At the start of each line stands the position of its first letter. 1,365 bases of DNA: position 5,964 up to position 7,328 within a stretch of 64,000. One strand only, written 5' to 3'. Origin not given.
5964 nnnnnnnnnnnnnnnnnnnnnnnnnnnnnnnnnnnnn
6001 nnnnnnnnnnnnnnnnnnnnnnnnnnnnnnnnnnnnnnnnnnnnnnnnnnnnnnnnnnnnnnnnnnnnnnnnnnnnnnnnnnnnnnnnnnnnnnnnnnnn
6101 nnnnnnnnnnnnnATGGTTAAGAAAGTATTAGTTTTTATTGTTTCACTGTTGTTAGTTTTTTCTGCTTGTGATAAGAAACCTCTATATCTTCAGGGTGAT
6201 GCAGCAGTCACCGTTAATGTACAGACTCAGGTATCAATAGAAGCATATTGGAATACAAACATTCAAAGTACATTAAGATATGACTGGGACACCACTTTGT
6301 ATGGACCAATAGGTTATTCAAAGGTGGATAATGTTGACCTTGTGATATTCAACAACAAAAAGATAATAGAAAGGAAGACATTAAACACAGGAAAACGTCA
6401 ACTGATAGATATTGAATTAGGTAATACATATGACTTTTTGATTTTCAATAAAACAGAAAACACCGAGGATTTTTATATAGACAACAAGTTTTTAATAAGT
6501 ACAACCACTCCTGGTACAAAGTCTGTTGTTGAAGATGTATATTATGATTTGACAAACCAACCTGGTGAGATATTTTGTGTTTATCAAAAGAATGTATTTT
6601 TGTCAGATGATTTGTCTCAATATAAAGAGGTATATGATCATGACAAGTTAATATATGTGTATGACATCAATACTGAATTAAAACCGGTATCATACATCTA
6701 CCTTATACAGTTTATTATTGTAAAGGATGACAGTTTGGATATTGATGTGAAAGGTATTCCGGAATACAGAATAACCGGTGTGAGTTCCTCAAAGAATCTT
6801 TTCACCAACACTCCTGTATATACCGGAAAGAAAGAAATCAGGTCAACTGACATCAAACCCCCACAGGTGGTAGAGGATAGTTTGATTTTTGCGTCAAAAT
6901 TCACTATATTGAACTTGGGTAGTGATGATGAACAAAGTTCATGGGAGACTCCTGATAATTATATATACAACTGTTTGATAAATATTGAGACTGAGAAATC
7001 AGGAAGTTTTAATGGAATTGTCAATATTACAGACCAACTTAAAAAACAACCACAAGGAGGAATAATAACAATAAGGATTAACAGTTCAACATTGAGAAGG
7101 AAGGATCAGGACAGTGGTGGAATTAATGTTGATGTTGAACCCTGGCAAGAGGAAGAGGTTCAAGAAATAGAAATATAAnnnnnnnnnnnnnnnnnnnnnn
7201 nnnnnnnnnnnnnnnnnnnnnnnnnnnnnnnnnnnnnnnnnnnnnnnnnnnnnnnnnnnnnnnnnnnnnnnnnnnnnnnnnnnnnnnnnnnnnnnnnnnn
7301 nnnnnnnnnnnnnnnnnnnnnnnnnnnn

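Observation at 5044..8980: Bacteroidales type-V-pilus-like module (DUF3575-like OM protein + two lipoproteins) carried by a phage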

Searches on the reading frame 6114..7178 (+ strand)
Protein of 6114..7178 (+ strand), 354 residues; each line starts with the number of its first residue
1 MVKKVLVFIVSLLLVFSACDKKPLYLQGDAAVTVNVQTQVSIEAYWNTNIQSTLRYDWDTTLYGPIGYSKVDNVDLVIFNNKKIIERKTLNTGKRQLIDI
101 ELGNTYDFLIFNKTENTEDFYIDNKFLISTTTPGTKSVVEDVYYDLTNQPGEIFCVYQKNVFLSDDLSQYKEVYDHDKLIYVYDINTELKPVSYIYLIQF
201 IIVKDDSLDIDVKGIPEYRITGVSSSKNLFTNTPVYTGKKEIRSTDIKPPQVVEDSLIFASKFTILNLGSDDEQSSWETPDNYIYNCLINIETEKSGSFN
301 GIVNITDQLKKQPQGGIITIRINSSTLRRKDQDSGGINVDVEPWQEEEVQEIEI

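Call 3: search_protein_families(library=pfam, proteins=[window:6114-7178:+], max_evalue=1)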
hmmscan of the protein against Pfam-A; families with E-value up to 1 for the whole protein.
window:6114-7178:+ (354 aa): 1 family
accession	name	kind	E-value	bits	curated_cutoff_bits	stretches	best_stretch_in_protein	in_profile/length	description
PF11614.14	FixG_C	-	0.14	12.7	25.6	1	98-123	27-52/119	IG-like fold at C-terminal of FixG, putative oxidoreductase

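Call 4: search_protein_families(library=ncbifam, proteins=[window:6114-7178:+], max_evalue=1)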
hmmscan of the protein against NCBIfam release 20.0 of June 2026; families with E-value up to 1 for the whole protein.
window:6114-7178:+ (354 aa): 0 families

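Call 8: search_protein_families(library=phrogs, proteins=[window:6114-7178:+], max_evalue=0.01)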
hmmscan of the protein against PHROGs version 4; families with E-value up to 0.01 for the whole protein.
window:6114-7178:+ (354 aa): 0 families

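Call 11: search_solved_structures(query=window:6114-7178:+, max_evalue=10)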
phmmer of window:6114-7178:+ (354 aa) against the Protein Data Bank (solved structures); distinct sequences matched with E-value up to 10: 1.
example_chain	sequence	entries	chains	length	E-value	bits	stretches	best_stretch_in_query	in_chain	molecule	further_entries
1xsv_A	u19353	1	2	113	0.14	14.6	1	104-178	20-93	Hypothetical UPF0122 protein SAV1236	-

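Call 15: find_homologous_proteins(query=window:6114-7178:+)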
Query window:6114-7178:+ (354 aa): 28 proteins with E <= 0.001 among 1671 candidates.
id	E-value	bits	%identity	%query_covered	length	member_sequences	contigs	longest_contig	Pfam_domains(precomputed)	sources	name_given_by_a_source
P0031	7.9e-230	780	100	100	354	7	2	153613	-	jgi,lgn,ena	-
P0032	5.8e-177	606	77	97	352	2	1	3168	-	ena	-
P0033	2.2e-125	437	56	98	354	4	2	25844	-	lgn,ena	-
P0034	1.3e-113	398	52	100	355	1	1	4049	-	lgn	-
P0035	1.5e-109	385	50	100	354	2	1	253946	-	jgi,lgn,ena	-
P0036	2.1e-96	341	49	93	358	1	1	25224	-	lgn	-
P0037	7.0e-94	333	46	98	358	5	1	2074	-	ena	-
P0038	6.7e-93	330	45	98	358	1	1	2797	-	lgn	-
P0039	8.6e-93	329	47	98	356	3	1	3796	-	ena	-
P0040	3.6e-91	324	45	98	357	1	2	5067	-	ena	-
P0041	1.7e-90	322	44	98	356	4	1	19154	-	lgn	-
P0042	1.6e-89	319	44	98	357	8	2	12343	-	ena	-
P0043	3.6e-88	314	43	98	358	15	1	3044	-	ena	-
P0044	2.6e-87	311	44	95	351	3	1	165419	-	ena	-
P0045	6.2e-87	310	45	97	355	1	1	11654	-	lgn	-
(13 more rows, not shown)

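Call 21: search_solved_structures(query=A2, max_evalue=10, show_alignments=2)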
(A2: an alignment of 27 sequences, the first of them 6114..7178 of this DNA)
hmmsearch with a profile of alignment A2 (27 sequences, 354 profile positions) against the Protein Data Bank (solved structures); distinct sequences matched with E-value up to 10: 0.

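Call 39: predict_structure(alignment_id=A2)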
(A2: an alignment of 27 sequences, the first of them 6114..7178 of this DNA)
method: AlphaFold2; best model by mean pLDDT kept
length: 354 residues; sequences in the alignment: 27
mean_pLDDT: 79.6   pTM: 0.75
mean pLDDT of the five models: 79.6, 78.0, 77.7, 77.7, 76.5
residues with pLDDT >= 90: 132; 70-90: 155; 50-70: 26; < 50: 41
segments of 3 or more residues with pLDDT < 50: 19-27, 275-281, 331-354
pLDDT, mean of each block of 10 residues (from residue 1): 76 65 48 71 71 87 88 92 91 80 90 94 92 77 87 93 82 75 83 94 89 93 91 86 94 94 89 45 79 86 88 89 80 36 29 28
secondary structure, 60 per line:
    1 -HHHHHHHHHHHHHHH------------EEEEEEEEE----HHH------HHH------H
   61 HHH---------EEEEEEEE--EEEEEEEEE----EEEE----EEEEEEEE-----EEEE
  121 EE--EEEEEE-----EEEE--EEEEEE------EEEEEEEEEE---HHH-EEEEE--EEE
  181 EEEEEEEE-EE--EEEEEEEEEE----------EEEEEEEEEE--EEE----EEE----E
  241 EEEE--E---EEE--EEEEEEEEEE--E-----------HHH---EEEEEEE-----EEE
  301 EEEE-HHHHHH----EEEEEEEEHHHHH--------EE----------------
elements in order: H2-16 E29-37 H60-63 E73-80 E83-91 E96-99 E104-111 E117-122 E125-130 E136-139 E142-147 E154-163 E171-175 E178-188 E194-203 E214-223 E226-228 E233-235 E240-244 E251-253 E256-265 E286-292 E298-304 H306-311 E316-323 H324-328

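Call 46: fold_search(model_id=the predicted structure, library=pdb)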
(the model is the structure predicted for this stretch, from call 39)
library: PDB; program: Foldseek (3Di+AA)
matches with E <= 10: 646; with E <= 0.001: 24
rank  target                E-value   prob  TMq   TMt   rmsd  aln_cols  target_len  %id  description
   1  5cag                  9.7e-12  1.00  0.45  0.54   9.3       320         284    8  Crystal structure of a putative adhesin (BACOVA_02677) from Bacteroides ovatus ATCC 8483 at 3.00 A resolution (PSI Commu (released 2015-10-14)
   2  4qdg_A                1.7e-09  1.00  0.45  0.52   7.5       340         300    8  Crystal structure of a putative adhesin (BT2657) from Bacteroides thetaiotaomicron VPI-5482 at 2.20 A resolution (PSI  (released 2014-06-11)
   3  4qdg_B                2.2e-09  1.00  0.47  0.54   7.1       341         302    8  Crystal structure of a putative adhesin (BT2657) from Bacteroides thetaiotaomicron VPI-5482 at 2.20 A resolution (PSI  (released 2014-06-11)
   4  3pay_D                4.7e-08  1.00  0.46  0.51   7.1       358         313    9  Crystal structure of a putative adhesin (BACOVA_04077) from Bacteroides ovatus at 2.50 A resolution (released 2010-11-10)
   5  3gf8                  5.5e-08  1.00  0.45  0.54   8.9       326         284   12  Crystal structure of putative polysaccharide binding proteins (DUF1812) (NP_809975.1) from BACTEROIDES THETAIOTAOMICRON  (released 2009-03-24)
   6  3pay_C                5.8e-08  1.00  0.44  0.50   6.9       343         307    9  Crystal structure of a putative adhesin (BACOVA_04077) from Bacteroides ovatus at 2.50 A resolution (released 2010-11-10)
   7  3pay_B                1.2e-07  1.00  0.46  0.51   7.4       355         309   10  Crystal structure of a putative adhesin (BACOVA_04077) from Bacteroides ovatus at 2.50 A resolution (released 2010-11-10)
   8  5nfi                  3.0e-07  1.00  0.43  0.52   8.1       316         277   10  The fimbrial anchor protein Mfa2 from Porphyromonas gingivalis (released 2018-02-07)
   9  3pay_A                6.8e-07  1.00  0.42  0.48   7.7       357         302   10  Crystal structure of a putative adhesin (BACOVA_04077) from Bacteroides ovatus at 2.50 A resolution (released 2010-11-10)
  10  3t2l                  1.1e-06  1.00  0.35  0.42  10.5       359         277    7  Crystal structure of a Putative cell adhesion protein (BF1858) from Bacteroides fragilis NCTC 9343 at 2.33 A resolution (released 2011-08-10)
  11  3up6_B                2.4e-06  1.00  0.39  0.42   8.7       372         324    7  Crystal structure of a putative cell adhesion protein (BACOVA_04078) from Bacteroides ovatus ATCC 8483 at 2.80 A resol (released 2011-12-21)
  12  4h40_A                1.1e-05  1.00  0.33  0.37  12.2       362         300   12  Crystal structure of a putative cell adhesion protein (BF2867) from Bacteroides fragilis NCTC 9343 at 2.57 A resolutio (released 2012-10-03)
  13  4h40_B                1.1e-05  1.00  0.29  0.33  12.5       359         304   12  Crystal structure of a putative cell adhesion protein (BF2867) from Bacteroides fragilis NCTC 9343 at 2.57 A resolutio (released 2012-10-03)
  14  4k4k_A                1.2e-05  1.00  0.31  0.40  11.0       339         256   10  Crystal structure of a putative cell adhesion protein (BACUNI_00621) from Bacteroides uniformis ATCC 8492 at 1.67 A re (released 2013-05-01)
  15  3up6_A                1.2e-05  1.00  0.37  0.39   9.7       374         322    6  Crystal structure of a putative cell adhesion protein (BACOVA_04078) from Bacteroides ovatus ATCC 8483 at 2.80 A resol (released 2011-12-21)
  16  4k4k_B                3.5e-05  1.00  0.33  0.42   9.5       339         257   11  Crystal structure of a putative cell adhesion protein (BACUNI_00621) from Bacteroides uniformis ATCC 8492 at 1.67 A re (released 2013-05-01)
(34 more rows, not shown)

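Call 49: search_protein_representatives(alignment_id=A2)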
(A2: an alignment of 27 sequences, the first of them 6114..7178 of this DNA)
Query: 27 sequences, 354 profile positions. Proteins with E-value up to 0.001 (for the whole library): 215; up to 1e-10: 131; up to 1e-30: 44. The best 150 are listed.
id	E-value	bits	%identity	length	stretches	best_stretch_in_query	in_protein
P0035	9.9e-154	528.1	-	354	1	1-352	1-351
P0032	1.6e-148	511.0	-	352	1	1-353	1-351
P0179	1.5e-103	363.0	-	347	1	2-352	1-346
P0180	3.9e-87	309.1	-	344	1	2-353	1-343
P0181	4.0e-85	302.5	-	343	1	6-353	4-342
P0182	5.5e-79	282.3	-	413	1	6-353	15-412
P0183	3.6e-71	256.6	-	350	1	1-352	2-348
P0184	5.5e-71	256.0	-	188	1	170-352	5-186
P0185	9.8e-69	248.6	-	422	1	5-352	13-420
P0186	5.3e-68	246.1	-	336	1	6-351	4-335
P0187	3.1e-62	227.2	-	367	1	5-353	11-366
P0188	6.0e-60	219.7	-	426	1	3-353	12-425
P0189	2.0e-59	218.0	-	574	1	25-327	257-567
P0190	1.4e-58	215.1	-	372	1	4-353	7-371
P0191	2.8e-58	214.2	-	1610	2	32-327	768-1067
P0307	1.7e-11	60.3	-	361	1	49-349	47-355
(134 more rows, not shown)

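Call 51: search_protein_families(library=pfam, alignment_id=A4, max_evalue=0.01)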
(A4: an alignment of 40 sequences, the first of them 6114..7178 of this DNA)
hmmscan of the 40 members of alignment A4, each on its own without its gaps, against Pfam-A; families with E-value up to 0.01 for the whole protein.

A. member 1, window:6114-7178:+ (354 aa): 0 families

B. families by the number of members that match (of 40 scanned): 2 families
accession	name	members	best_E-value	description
PF17145.10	DUF5119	23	3.8e-36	Domain of unknown function (DUF5119)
PF08139.17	LPAM_1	1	0.00039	Prokaryotic membrane lipoprotein lipid attachment site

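Call 52: search_solved_structures(query=A4, max_evalue=10)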
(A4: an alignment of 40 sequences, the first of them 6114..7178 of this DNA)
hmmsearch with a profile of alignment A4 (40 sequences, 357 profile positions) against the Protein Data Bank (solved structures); distinct sequences matched with E-value up to 10: 1.
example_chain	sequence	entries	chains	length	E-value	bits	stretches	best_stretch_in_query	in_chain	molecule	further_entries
5cag_A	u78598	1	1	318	8.9e-17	64.6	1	62-313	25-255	Uncharacterized protein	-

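Call 53: find_encoding_contigs(protein=P0307, flank=6000, max_places=3)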
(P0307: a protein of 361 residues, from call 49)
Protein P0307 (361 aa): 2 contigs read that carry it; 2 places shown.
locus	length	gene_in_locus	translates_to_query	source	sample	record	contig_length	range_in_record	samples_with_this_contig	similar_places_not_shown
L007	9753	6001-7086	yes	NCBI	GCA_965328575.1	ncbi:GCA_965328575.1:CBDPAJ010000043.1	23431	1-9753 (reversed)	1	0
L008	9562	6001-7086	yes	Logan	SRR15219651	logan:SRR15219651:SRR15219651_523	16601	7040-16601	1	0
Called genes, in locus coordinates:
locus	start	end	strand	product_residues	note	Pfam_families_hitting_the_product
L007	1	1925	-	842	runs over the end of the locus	PF07715:Plug, PF00593:TonB_dep_Rec_b-barrel, PF14905:OMP_b-brl_3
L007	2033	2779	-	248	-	PF02627:CMD, PF07883:Cupin_2 (weak)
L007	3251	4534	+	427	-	PF13173:AAA_14, PF13635:DUF4143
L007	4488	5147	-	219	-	PF00702:Hydrolase, PF08282:Hydrolase_3 (faint), PF12710:HAD, PF13419:HAD_2, PF13242:Hydrolase_like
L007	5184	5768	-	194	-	-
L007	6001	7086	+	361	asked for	-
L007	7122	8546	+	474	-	-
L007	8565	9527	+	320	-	PF13149:Mfa_like_1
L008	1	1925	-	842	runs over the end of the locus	PF07715:Plug, PF00593:TonB_dep_Rec_b-barrel, PF14905:OMP_b-brl_3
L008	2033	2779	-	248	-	PF02627:CMD, PF07883:Cupin_2 (weak)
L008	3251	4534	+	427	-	PF13173:AAA_14, PF13635:DUF4143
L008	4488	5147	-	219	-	PF00702:Hydrolase, PF08282:Hydrolase_3 (faint), PF12710:HAD, PF13419:HAD_2, PF13242:Hydrolase_like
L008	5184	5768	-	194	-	-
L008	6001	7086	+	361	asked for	-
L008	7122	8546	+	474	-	-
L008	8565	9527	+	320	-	PF13149:Mfa_like_1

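Call 79: find_related_loci(query=A2, collection=genome_contigs, flank=5000)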
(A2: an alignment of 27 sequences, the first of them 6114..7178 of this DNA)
Query A2 (354 aa) in genome_contigs; peptide patterns used: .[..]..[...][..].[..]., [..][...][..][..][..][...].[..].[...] (x = any residue, [..] = any of these).
134 stretches matched a pattern; 3 encode a relative of the query (tblastn E <= 1e-3); 3 distinct loci.
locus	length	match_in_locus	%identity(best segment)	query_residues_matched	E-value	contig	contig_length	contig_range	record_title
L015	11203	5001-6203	27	4-354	5e-31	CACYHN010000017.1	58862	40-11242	MAG: uncultured Bacteroidales bacterium isolate RUG11955 genome assembly, contig: RUG11955_asm_17, whole genome shotgun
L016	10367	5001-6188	25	4-354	7e-28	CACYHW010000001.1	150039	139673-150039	MAG: uncultured Bacteroidales bacterium isolate RUG11961 genome assembly, contig: RUG11961_asm_1, whole genome shotgun s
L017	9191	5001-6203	23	1-354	2e-26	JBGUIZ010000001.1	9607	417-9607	MAG: Bacteroidaceae bacterium isolate ruminal_MAG_315 ruminal_MAG_315_contig_0001, whole genome shotgun sequence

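Call 82: search_protein_families(library=pfam, proteins=[L015:1912-2757:-, L015:2773-3363:-, L015:3471-4721:-, L015:4923-6206:+, L015:6269-7558:+, L015:7632-9182:+, L015:9381-10454:+, L016:6500-7687:+, L016:7743-9107:+, L016:9151-10266:+], max_evalue=0.001)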
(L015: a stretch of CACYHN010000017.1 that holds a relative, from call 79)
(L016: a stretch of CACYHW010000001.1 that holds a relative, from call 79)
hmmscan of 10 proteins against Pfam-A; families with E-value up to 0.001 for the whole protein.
L015:1912-2757:- (281 aa): 2 families
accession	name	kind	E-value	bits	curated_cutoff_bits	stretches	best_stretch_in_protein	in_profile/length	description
PF10962.13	DUF2764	-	3e-81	273.5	24.1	1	1-272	1-270/271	Protein of unknown function (DUF2764)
PF01992.21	vATP-synt_AC39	-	3.5e-08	33.6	29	1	32-242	72-311/339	ATP synthase (C/AC39) subunit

L015:2773-3363:- (196 aa): 0 families

L015:3471-4721:- (416 aa): 2 families
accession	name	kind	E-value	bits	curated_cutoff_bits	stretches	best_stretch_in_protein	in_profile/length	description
PF12833.13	HTH_18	-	2.8e-16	60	33.6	1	333-410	2-78/80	Helix-turn-helix domain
PF00165.29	HTH_AraC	-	2.1e-06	28.2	26.6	0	382-407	14-38/42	Bacterial regulatory helix-turn-helix proteins, AraC family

L015:4923-6206:+ (427 aa): 1 family
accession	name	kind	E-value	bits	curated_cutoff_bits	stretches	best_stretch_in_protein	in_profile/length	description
PF17145.10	DUF5119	-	6.9e-09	36.2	27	1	93-240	30-144/191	Domain of unknown function (DUF5119)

L015:6269-7558:+ (429 aa): 1 family
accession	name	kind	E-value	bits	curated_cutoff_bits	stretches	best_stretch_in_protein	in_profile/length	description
PF13149.12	Mfa_like_1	-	6.8e-18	66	27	1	106-416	29-246/246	Fimbrillin-like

L015:7632-9182:+ (516 aa): 0 families

L015:9381-10454:+ (357 aa): 1 family
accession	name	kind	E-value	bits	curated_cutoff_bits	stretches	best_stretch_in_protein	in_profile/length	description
PF13149.12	Mfa_like_1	-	6.7e-25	89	27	1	68-342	12-240/246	Fimbrillin-like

L016:6500-7687:+ (395 aa): 1 family
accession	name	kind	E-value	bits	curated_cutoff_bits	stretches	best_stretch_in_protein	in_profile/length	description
PF13149.12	Mfa_like_1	-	6.1e-20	72.7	27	1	107-380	44-246/246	Fimbrillin-like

L016:7743-9107:+ (454 aa): 1 family
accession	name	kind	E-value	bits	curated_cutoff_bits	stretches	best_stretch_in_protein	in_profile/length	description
PF13149.12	Mfa_like_1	-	8.8e-11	42.7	27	1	61-344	13-211/246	Fimbrillin-like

L016:9151-10266:+ (371 aa): 1 family
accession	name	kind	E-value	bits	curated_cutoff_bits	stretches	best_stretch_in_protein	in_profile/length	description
PF13149.12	Mfa_like_1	-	3e-22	80.3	27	1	51-360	4-246/246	Fimbrillin-like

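Call 90: search_protein_families(library=pfam, proteins=[L007:7122-8546:+], max_evalue=0.01)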
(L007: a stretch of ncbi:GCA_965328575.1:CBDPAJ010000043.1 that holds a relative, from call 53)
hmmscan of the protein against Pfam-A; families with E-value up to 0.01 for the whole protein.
L007:7122-8546:+ (474 aa): 0 families
